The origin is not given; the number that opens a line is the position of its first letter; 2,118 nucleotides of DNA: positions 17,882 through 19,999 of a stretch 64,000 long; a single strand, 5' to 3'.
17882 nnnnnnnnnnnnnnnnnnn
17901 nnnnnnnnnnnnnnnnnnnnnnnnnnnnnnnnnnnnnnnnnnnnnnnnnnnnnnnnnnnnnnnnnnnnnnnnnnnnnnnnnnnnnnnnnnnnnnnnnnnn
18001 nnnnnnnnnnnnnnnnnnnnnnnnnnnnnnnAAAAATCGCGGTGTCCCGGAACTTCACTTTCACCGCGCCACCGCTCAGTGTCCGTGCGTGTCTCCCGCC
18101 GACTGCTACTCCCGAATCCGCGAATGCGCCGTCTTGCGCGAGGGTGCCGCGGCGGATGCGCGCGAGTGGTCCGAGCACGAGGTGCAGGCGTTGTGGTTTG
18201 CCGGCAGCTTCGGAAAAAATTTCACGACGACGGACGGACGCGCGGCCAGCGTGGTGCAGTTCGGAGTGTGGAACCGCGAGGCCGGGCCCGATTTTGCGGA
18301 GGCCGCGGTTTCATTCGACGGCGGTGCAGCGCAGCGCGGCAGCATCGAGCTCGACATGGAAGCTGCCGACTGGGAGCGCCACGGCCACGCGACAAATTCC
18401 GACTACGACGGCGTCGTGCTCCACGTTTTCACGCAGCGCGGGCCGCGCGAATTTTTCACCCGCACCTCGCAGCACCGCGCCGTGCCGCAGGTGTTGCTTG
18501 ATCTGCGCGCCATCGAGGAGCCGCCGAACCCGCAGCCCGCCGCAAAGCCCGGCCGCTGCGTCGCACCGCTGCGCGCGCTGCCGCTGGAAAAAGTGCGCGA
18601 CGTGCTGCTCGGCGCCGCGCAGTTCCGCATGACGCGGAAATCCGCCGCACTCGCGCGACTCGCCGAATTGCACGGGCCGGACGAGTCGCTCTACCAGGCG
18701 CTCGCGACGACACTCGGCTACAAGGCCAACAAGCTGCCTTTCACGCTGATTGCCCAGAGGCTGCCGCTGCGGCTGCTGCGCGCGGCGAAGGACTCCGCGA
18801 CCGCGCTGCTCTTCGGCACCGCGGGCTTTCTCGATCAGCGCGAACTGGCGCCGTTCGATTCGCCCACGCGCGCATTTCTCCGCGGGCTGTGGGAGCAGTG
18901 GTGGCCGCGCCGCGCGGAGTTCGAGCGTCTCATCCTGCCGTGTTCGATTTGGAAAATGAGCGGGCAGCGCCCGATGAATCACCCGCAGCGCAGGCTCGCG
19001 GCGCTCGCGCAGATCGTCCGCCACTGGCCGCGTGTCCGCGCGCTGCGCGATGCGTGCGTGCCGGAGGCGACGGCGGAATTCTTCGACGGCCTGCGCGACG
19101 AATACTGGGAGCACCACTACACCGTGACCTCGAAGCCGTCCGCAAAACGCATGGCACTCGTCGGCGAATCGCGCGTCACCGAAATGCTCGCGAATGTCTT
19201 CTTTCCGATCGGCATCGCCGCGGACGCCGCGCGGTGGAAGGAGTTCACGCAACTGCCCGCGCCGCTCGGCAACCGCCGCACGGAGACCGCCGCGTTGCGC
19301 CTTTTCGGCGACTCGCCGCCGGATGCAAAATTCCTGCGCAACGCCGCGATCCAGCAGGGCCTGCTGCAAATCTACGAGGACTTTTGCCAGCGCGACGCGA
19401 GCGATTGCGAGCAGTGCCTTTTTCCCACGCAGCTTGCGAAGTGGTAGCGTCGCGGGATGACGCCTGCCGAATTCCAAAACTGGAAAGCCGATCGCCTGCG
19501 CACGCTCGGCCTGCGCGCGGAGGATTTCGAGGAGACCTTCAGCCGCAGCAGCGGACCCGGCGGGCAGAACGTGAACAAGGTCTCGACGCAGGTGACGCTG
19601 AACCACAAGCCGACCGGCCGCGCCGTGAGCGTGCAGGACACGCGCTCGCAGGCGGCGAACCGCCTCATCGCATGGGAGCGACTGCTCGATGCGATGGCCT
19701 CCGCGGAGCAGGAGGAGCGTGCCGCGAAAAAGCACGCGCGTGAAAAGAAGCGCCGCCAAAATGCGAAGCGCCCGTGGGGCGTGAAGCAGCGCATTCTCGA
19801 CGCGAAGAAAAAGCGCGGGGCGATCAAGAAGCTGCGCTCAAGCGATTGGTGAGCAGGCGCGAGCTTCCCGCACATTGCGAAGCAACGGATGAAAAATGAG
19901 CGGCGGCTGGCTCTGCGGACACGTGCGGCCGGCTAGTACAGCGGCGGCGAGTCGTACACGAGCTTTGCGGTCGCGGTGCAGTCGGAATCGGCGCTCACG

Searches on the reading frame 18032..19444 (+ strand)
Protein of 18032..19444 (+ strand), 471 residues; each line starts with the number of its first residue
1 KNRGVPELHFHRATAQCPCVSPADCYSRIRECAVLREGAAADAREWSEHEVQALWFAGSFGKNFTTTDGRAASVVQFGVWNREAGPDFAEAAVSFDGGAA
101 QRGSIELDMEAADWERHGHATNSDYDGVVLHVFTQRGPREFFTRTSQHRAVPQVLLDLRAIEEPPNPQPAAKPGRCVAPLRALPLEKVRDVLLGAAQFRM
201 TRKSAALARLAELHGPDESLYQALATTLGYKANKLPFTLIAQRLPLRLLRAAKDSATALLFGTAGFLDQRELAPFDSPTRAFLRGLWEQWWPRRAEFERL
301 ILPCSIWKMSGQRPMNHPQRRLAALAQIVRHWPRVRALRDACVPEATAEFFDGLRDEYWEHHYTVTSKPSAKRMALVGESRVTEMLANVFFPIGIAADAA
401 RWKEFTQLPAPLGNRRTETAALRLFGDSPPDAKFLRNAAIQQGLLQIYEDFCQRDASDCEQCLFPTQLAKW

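Call 41: search_protein_families(library=pfam, proteins=[window:18032-19444:+], max_evalue=0.0001)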
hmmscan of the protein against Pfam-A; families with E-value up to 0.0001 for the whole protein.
window:18032-19444:+ (471 aa): 1 family
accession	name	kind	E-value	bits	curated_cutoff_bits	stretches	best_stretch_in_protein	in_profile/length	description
PF11013.13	DUF2851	-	1.1e-54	186.3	25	1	48-400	1-352/375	Protein of unknown function (DUF2851)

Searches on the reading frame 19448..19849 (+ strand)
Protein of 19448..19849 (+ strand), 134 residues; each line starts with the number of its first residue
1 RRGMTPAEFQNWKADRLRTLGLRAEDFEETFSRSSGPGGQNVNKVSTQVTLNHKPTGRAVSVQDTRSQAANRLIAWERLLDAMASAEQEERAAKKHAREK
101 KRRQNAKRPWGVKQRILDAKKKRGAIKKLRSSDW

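Call 43: search_protein_families(library=pfam, proteins=[window:19448-19849:+], max_evalue=0.0001)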
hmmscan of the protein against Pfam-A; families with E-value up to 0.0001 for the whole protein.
window:19448-19849:+ (134 aa): 1 family
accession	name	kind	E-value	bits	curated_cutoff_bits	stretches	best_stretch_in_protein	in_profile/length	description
PF00472.26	RF-1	-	3.6e-25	88.6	35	1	22-130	7-116/116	RF-1 domain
